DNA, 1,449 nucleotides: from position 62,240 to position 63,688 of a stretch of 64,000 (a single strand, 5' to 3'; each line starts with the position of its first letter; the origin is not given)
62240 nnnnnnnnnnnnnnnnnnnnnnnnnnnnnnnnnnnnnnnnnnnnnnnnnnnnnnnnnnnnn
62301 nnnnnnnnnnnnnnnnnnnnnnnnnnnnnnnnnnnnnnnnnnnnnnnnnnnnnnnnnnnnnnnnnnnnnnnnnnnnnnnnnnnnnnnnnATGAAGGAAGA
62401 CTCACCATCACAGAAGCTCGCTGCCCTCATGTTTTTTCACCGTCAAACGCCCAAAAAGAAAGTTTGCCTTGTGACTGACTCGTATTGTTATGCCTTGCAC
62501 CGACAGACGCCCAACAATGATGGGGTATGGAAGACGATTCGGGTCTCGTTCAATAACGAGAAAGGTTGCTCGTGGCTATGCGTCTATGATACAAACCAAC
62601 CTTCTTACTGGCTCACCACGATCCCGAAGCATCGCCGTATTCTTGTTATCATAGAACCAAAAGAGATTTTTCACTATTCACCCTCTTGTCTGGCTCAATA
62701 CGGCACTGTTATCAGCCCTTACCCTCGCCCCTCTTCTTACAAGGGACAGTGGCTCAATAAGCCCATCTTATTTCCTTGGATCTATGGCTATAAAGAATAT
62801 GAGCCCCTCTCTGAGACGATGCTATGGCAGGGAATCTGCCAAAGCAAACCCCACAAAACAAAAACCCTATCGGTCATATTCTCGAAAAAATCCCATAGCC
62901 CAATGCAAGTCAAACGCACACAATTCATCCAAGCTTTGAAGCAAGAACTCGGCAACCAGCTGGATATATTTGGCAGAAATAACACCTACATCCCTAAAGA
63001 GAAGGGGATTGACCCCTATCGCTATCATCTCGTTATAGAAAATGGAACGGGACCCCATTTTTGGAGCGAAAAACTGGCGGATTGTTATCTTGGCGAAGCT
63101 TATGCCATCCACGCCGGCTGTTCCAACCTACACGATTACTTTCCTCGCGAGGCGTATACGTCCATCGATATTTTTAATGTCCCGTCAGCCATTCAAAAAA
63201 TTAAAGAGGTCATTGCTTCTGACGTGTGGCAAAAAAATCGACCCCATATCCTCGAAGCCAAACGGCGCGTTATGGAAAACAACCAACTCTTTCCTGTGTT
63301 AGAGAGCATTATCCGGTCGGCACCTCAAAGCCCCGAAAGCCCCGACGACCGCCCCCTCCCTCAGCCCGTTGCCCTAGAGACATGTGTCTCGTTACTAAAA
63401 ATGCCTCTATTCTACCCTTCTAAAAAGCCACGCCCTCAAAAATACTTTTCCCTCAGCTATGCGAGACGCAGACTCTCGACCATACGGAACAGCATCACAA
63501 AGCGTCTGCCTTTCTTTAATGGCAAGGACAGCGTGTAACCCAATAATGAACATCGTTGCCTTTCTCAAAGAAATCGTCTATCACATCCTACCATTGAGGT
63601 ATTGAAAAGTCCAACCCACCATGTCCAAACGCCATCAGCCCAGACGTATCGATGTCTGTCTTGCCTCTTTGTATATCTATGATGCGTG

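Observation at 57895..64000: GDP-fucose biosynthesis plus three fucosyltransferase-like genes: a candidate Lewis/H-antigen-like glycan island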

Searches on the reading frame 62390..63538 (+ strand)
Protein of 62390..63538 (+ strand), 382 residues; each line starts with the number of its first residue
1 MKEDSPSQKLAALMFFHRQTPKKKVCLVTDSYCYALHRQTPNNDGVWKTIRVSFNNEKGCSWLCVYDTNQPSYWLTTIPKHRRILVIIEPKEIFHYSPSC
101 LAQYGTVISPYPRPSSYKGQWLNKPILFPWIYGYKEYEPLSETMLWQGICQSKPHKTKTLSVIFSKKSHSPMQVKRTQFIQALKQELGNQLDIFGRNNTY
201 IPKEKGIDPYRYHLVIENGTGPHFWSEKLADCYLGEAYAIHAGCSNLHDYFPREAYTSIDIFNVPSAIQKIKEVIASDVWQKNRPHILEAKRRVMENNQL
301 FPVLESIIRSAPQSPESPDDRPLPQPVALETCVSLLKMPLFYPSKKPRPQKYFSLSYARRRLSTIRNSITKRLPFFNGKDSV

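Call 6: search_protein_families(library=pfam, proteins=[window:62390-63538:+], max_evalue=0.01)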
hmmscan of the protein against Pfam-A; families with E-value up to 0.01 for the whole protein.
window:62390-63538:+ (382 aa): 1 family
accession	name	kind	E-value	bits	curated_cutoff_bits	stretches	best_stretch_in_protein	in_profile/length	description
PF00852.26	Glyco_transf_10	-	8.4e-06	26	23.9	1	155-270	3-120/182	Glycosyltransferase family 10 (fucosyltransferase) C-term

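Call 7: search_protein_families(library=ncbifam, proteins=[window:62390-63538:+], max_evalue=0.01)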
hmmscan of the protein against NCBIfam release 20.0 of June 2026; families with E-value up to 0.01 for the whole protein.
window:62390-63538:+ (382 aa): 0 families

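Call 11: find_encoding_contigs(protein=window:62390-63538:+, flank=10000, max_places=6)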
Protein window:62390-63538:+ (382 aa): 1 contig read that carries it; 1 place shown.
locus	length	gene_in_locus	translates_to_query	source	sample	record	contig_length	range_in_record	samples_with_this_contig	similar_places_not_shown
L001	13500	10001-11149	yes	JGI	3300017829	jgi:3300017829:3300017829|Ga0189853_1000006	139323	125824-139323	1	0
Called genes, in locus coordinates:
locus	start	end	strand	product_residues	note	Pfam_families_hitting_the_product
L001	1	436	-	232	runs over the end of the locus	-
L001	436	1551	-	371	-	PF13393:tRNA-synt_His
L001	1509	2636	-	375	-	-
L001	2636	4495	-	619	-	PF03600:CitMHS, PF02080:TrkA_C, PF03600:CitMHS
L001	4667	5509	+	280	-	PF12849:PBP_like_2, PF13531:SBP_bac_11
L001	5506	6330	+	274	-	PF01531:Glyco_transf_11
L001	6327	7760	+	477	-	PF00483:NTP_transferase, PF12804:NTP_transf_3 (weak), PF22640:ManC_GMP_beta-helix (weak), PF01050:MannoseP_isomer, PF07883:Cupin_2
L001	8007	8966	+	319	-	PF01370:Epimerase, PF04321:RmlD_sub_bind, PF16363:GDP_Man_Dehyd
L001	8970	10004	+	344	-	PF01370:Epimerase, PF04321:RmlD_sub_bind, PF16363:GDP_Man_Dehyd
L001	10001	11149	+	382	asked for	PF00852:Glyco_transf_10 (weak)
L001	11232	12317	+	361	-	PF00852:Glyco_transf_10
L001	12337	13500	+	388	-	?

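Call 15: find_homologous_proteins(query=window:62390-63538:+)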
Query window:62390-63538:+ (382 aa): 39 proteins with E <= 0.001 among 677 candidates.
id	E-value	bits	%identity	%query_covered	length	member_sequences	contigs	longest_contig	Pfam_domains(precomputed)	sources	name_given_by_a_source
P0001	6.8e-247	837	100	93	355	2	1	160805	PF00852.27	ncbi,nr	ncbi:MAG: hypothetical protein GDA50_00870 [Alphaproteobacteria bacterium GM202ARS2]|nr:hypothetical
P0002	1.3e-138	480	59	93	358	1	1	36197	PF00852.27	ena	-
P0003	6.0e-126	439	56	92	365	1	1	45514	PF00852.27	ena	-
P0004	3.5e-116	406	54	92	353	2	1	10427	-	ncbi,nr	ncbi:MAG: hypothetical protein GDA50_08805 [Alphaproteobacteria bacterium GM202ARS2]|nr:hypothetical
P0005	9.8e-115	402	53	93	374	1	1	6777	PF00852.27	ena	-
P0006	2.5e-114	400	54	88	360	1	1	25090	PF00852.27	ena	-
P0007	3.0e-100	354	48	93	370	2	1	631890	PF00852.27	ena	-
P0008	3.2e-99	351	50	93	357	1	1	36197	PF00852.27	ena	-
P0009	1.3e-98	349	47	93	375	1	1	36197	PF00852.27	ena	-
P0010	2.4e-97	344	49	92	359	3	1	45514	PF00852.27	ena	-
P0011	1.1e-96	342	49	81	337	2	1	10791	PF00852.27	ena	-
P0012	3.4e-95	337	46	94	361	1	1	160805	PF00852.27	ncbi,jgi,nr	ncbi:MAG: hypothetical protein GDA50_00875 [Alphaproteobacteria bacterium GM202ARS2]|nr:hypothetical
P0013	1.4e-94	335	52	79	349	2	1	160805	PF00852.27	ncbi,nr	ncbi:MAG: hypothetical protein GDA50_00895 [Alphaproteobacteria bacterium GM202ARS2]|nr:hypothetical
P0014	5.5e-90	320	45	92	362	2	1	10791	PF00852.27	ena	-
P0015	2.7e-87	311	49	74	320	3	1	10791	PF00852.27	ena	-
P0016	1.2e-85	306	48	75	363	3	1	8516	PF00852.27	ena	-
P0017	3.7e-82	294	49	71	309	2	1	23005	PF00852.27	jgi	-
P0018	2.6e-81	292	45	87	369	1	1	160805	PF00852.27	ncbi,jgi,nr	ncbi:MAG: hypothetical protein GDA50_00890 [Alphaproteobacteria bacterium GM202ARS2]|nr:hypothetical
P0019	6.5e-80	287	46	77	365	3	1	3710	PF00852.27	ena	-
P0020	2.5e-79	285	46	77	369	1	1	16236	PF00852.27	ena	-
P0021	2.6e-76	275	49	68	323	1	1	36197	PF00852.27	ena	-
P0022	1.2e-54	204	57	39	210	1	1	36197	PF00852.27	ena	-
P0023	4.8e-53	199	39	76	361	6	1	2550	PF00852.27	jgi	jgi:Glycosyltransferase family 10 (fucosyltransferase) C-term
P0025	1.6e-42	164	35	71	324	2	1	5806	PF00852.27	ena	-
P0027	3.9e-42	163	38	65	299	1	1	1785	PF00852.27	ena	-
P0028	2.0e-41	160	36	66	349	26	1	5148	PF00852.27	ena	-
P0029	2.1e-41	160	34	76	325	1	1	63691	PF00852.27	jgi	jgi:Glycosyltransferase family 10 (fucosyltransferase) C-term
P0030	5.2e-41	159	34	79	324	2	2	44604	PF00852.27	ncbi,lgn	-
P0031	1.0e-38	151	32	70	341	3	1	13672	PF00852.27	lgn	-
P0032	1.6e-38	151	34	71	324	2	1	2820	PF00852.27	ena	-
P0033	4.3e-37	146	33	74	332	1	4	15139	PF00852.27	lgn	-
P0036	2.4e-32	130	30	84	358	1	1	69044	PF00852.27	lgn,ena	-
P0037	5.0e-27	113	31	75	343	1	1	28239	PF00852.27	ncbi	ncbi:MAG: glycosyltransferase family 10 domain-containing protein [Alphaproteobacteria bacterium]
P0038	1.7e-24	105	29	71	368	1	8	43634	PF00852.27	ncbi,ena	-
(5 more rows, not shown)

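Call 16: search_protein_families(library=pfam, proteins=[L001:11232-12317:+, L001:12337-13500:+], max_evalue=1)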
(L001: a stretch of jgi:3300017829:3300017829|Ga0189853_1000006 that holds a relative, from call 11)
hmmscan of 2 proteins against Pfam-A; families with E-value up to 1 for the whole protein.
L001:11232-12317:+ (361 aa): 2 families
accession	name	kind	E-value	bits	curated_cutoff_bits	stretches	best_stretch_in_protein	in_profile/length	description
PF00852.26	Glyco_transf_10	-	1.9e-11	44.4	23.9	1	143-266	2-126/182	Glycosyltransferase family 10 (fucosyltransferase) C-term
PF03843.18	Slp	-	0.043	13.6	22.5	1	157-229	73-142/153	Outer membrane lipoprotein Slp family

L001:12337-13500:+ (388 aa): 2 families
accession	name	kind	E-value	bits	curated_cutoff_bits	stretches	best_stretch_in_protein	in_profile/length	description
PF13469.12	Sulfotransfer_3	-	4.8e-05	24.1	27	2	9-38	8-37/216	Sulfotransferase family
PF19798.5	Sulfotransfer_5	-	0.074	12.9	23.2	1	182-218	137-171/226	Sulfotransferase domain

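Call 17: find_encoding_contigs(protein=P0013, flank=10000, max_places=4)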
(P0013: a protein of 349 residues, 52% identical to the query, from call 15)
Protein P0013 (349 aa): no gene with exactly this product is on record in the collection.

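Call 18: find_encoding_contigs(protein=P0002, flank=10000, max_places=4)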
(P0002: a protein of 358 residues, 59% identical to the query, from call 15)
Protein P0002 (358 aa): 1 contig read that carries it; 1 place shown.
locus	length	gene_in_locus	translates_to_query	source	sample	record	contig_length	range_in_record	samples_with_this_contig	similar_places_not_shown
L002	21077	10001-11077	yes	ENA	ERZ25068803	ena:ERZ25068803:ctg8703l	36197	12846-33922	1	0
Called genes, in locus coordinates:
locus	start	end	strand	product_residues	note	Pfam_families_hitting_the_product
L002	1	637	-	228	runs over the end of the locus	-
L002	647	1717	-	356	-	PF13393:tRNA-synt_His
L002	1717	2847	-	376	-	-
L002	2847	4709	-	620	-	PF03600:CitMHS, PF02080:TrkA_C, PF06808:DctM (weak), PF03600:CitMHS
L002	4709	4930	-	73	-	-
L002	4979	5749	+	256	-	PF12849:PBP_like_2, PF13531:SBP_bac_11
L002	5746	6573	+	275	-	PF01531:Glyco_transf_11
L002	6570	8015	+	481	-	PF00483:NTP_transferase, PF12804:NTP_transf_3 (faint), PF22640:ManC_GMP_beta-helix (weak), PF01050:MannoseP_isomer, PF07883:Cupin_2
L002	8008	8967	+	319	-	PF01370:Epimerase, PF04321:RmlD_sub_bind, PF16363:GDP_Man_Dehyd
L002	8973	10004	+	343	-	PF01370:Epimerase, PF02719:Polysacc_synt_2 (faint), PF04321:RmlD_sub_bind, PF16363:GDP_Man_Dehyd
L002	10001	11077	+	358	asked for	PF00852:Glyco_transf_10 (weak)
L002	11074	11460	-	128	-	PF10067:DUF2306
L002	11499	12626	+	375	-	PF00852:Glyco_transf_10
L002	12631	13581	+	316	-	-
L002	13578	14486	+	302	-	-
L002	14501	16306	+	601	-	-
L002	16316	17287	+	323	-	PF00852:Glyco_transf_10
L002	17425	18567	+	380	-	PF00852:Glyco_transf_10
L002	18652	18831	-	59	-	-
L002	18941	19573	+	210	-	PF00852:Glyco_transf_10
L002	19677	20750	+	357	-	PF00852:Glyco_transf_10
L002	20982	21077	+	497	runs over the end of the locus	-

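Call 19: find_encoding_contigs(protein=P0018, flank=10000, max_places=4)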
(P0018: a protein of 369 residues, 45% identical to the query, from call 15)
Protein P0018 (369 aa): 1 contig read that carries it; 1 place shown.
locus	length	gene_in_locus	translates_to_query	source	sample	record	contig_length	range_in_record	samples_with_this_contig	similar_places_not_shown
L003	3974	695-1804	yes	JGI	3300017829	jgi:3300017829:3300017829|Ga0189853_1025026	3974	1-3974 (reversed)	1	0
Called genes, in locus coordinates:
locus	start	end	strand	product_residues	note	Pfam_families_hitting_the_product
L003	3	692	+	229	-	?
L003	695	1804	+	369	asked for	PF00852:Glyco_transf_10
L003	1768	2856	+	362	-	PF00852:Glyco_transf_10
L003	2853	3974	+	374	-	?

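Call 21: search_protein_families(library=pfam, proteins=[L002:12631-13581:+, L002:13578-14486:+, L002:14501-16306:+, L003:3-692:+, L003:2853-3974:+, L002:11074-11460:-], max_evalue=1)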
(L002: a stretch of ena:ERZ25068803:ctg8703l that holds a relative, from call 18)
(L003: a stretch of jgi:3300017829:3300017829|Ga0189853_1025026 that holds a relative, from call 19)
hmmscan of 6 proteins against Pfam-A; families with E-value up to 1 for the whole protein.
L002:12631-13581:+ (316 aa): 2 families
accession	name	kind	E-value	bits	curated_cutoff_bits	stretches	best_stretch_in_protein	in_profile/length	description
PF13469.12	Sulfotransfer_3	-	0.0012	19.6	27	1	10-195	9-215/216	Sulfotransferase family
PF00685.33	Sulfotransfer_1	-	0.23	11.3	22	0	156-209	145-195/255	Sulfotransferase domain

L002:13578-14486:+ (302 aa): 1 family
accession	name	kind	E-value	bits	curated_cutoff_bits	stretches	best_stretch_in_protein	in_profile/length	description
PF12912.12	N_NLPC_P60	-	0.037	14.6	25.4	1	190-270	24-96/118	NLPC_P60 stabilising domain, N term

L002:14501-16306:+ (601 aa): 1 family
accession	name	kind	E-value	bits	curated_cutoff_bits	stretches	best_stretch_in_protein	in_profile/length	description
PF13469.12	Sulfotransfer_3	-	1.7e-05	25.7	27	2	9-42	8-41/216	Sulfotransferase family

L003:3-692:+ (229 aa): 0 families

L003:2853-3974:+ (374 aa): 1 family
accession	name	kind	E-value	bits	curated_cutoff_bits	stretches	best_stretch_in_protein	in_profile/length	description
PF13469.12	Sulfotransfer_3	-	0.00015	22.5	27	1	9-32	8-31/216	Sulfotransferase family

L002:11074-11460:- (128 aa): 7 families
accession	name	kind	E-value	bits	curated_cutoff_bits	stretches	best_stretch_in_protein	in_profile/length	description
PF10067.14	DUF2306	-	6.9e-12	46.2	31.6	1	6-109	3-111/147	Predicted membrane protein (DUF2306)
PF04238.17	DUF420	-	0.00066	20.4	30.5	2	63-100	4-41/130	Protein of unknown function (DUF420)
PF19845.4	DUF6320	-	0.0034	17.7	29.9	1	28-104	8-82/186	Family of unknown function (DUF6320)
PF02322.20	Cyt_bd_oxida_II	-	0.014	15.2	35.6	1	6-118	166-265/302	Cytochrome bd terminal oxidase subunit II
PF11992.13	TgpA_N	-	0.017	14.6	30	1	8-125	26-135/333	TgpA N-terminal domain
PF13858.11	DUF4199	-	0.019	15.8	32.3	1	5-81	3-81/165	Protein of unknown function (DUF4199)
PF13491.11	FtsK_4TM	-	0.21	11.7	23.1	2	36-127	67-154/171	4TM region of DNA translocase FtsK/SpoIIIE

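Call 25: search_solved_structures(query=A1, max_evalue=1, show_alignments=2)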
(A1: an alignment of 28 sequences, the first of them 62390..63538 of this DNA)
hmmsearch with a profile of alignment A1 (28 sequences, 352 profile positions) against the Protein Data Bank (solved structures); distinct sequences matched with E-value up to 1: 5.
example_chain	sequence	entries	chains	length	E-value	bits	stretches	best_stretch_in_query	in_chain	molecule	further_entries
2nzw_A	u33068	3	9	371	2.6e-12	49.6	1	185-259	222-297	Alpha1,3-fucosyltransferase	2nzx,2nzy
5zoi_A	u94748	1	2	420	3.3e-12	49.2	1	185-259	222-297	Alpha-(1,3)-fucosyltransferase FucT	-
8d0o_A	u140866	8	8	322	6.2e-12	48.3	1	137-254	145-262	4-galactosyl-N-acetylglucosaminide 3-alpha-L-fucosyltransferase 9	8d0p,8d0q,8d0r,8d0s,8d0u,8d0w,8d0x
9s6a_A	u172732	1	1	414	3.3e-10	42.6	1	130-264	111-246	Glycoprotein 3-alpha-L-fucosyltransferase A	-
7yro_A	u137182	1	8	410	1.4e-06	30.7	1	191-259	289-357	Fucosyltransferase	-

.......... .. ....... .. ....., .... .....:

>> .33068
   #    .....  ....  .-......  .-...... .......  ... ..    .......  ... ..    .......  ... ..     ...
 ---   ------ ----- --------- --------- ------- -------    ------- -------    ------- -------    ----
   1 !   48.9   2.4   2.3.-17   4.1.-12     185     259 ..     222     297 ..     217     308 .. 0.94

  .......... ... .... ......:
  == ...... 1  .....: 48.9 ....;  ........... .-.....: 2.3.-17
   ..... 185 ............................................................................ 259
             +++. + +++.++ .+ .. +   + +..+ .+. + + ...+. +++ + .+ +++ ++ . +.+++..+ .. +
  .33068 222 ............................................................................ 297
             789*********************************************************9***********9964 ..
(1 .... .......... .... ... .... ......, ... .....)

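Call 28: find_related_loci(query=A1, collection=genome_contigs, flank=10000)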
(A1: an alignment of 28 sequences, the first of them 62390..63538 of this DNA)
Query A1 (382 aa) in genome_contigs; peptide patterns used: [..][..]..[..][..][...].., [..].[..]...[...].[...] (x = any residue, [..] = any of these).
597 stretches matched a pattern (row limit reached: there are more); 575 encode a relative of the query (tblastn E <= 1e-3); the best 80 are kept; 80 distinct loci.
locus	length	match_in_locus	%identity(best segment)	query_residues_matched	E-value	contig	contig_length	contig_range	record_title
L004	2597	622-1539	37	21-314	4e-61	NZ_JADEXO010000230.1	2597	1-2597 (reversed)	Cf. Phormidesmis sp. LEGE 11477 NODE_1595_length_2597_cov_3.2749, whole genome shotgun sequence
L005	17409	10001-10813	39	38-308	4e-58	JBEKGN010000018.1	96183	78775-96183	MAG: Roseiarcus sp. isolate SPRUCE 254 SPRUCE_254_18, whole genome shotgun sequence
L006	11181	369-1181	38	38-308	1e-56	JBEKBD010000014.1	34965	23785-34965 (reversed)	MAG: Roseiarcus sp. isolate SPRUCE 128 SPRUCE_128_14, whole genome shotgun sequence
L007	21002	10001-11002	33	18-369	1e-52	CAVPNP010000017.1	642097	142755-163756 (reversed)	MAG: uncultured Alphaproteobacteria bacterium isolate MFD10007.bin.2.168 genome assembly, contig: contig_33547, whole ge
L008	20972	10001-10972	33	38-372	2e-51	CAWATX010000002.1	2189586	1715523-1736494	MAG: uncultured Alphaproteobacteria bacterium isolate MFD02416.bin.1.276 genome assembly, contig: contig_4635, whole gen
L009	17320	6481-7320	37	24-301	3e-51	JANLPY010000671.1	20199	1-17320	MAG: Hyphomicrobiaceae bacterium isolate OTE_38_metabat_276 OTE_38_k141_2984884, whole genome shotgun sequence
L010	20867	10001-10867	37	30-308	2e-50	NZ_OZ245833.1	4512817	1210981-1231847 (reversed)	MAG: Stappia sp. isolate c34293d0-7391-468b-bd1f-a47200a021ac chromosome 1, complete sequence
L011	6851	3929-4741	36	36-304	1e-49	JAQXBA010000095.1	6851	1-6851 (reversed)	MAG: Opitutia bacterium isolate cluster4_bin.12 k119_195838, whole genome shotgun sequence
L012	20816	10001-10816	35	38-311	5e-49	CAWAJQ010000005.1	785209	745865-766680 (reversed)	MAG: uncultured Alphaproteobacteria bacterium isolate MFD02416.bin.2.127 genome assembly, contig: contig_392, whole geno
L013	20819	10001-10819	37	24-295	3e-48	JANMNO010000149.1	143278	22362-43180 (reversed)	MAG: Hyphomicrobiaceae bacterium isolate OTE_58_metabat_322 OTE_58_k141_3576911, whole genome shotgun sequence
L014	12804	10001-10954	33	24-336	8e-48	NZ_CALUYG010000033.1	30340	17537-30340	MAG: uncultured Desulfovibrio sp. isolate BRZ_KF__bin108 BRZ_KF__NODE_2152_length_30340_cov_7.388065, whole genome shotg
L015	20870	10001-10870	33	38-323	2e-47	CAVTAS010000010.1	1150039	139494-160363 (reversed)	MAG: uncultured Alphaproteobacteria bacterium isolate MFD04651.bin.1.52 genome assembly, contig: contig_8795, whole geno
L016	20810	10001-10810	36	43-310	2e-47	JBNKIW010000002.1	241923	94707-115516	MAG: Rhodomicrobiaceae bacterium isolate H2.bin.4.permissive NODE_2_length_241923_cov_18.522281, whole genome shotgun se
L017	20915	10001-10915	34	22-324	2e-46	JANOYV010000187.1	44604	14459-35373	MAG: Hyphomicrobiaceae bacterium isolate VAR_79_metabat_585 VAR_79_k141_1009145, whole genome shotgun sequence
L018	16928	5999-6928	32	35-342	1e-45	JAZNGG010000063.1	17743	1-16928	MAG: Bacteroidales bacterium isolate T1900044708_TS20190174.MAGScoT_cleanbin_000003 SGB_1820_k141_1759573, whole genome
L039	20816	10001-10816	33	38-309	1e-42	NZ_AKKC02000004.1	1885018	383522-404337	Rhizobium sp. CF080 ctg13, whole genome shotgun sequence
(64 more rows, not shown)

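Call 32: predict_structure(alignment_id=A1)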
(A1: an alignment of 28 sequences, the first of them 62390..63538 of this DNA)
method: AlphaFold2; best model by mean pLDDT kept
length: 382 residues; sequences in the alignment: 28
mean_pLDDT: 86.8   pTM: 0.81
mean pLDDT of the five models: 86.8, 86.8, 85.6, 85.5, 85.2
residues with pLDDT >= 90: 241; 70-90: 90; 50-70: 29; < 50: 22
segments of 3 or more residues with pLDDT < 50: 338-353, 379-382
pLDDT, mean of each block of 10 residues (from residue 1): 63 61 92 90 94 95 87 90 92 85 96 94 93 82 89 94 90 92 98 92 95 94 93 98 95 98 97 98 98 96 96 77 93 61 43 64 81 62 39
secondary structure, 60 per line:
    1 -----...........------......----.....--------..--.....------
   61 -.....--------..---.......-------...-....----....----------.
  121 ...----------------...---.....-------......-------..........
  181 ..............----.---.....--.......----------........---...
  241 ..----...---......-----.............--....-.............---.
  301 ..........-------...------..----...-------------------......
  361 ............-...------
elements in order: H6-16 E23-28 H33-37 E50-54 E62-66 E83-86 E94-96 H98-101 E106-109 E120-123 H146-150 E158-163 H171-190 E191-194 H203-207 E210-216 H227-234 E238-242 E256-258 H264-276 H279-282 H284-296 H300-310 E333-335 H355-372

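Call 33: find_homologous_proteins(query=L002:14501-16306:+)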
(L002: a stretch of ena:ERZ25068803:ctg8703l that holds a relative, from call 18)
Query L002:14501-16306:+ (601 aa): 10 proteins with E <= 0.001 among 8000 candidates.
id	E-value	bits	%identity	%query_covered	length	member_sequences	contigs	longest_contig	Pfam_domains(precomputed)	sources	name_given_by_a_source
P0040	0.0e+0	1136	93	87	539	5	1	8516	-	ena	-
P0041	3.5e-252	856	66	97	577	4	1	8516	-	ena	-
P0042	3.0e-242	824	65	100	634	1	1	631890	-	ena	-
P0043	2.6e-238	811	65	97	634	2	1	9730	-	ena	-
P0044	4.3e-178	612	70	67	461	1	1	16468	-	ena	-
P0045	1.4e-160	554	64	64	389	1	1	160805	-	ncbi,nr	ncbi:MAG: hypothetical protein GDA50_00880 [Alphaproteobacteria bacterium GM202ARS2]|nr:hypothetical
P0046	1.0e-143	498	62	64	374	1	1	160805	-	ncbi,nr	ncbi:MAG: hypothetical protein GDA50_00900, partial [Alphaproteobacteria bacterium GM202ARS2]|nr:hyp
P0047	3.1e-107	378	38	96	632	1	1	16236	-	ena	-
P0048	2.6e-68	249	41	54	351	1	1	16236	PF13469.13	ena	-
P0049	9.0e-22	96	31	47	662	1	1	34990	-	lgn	-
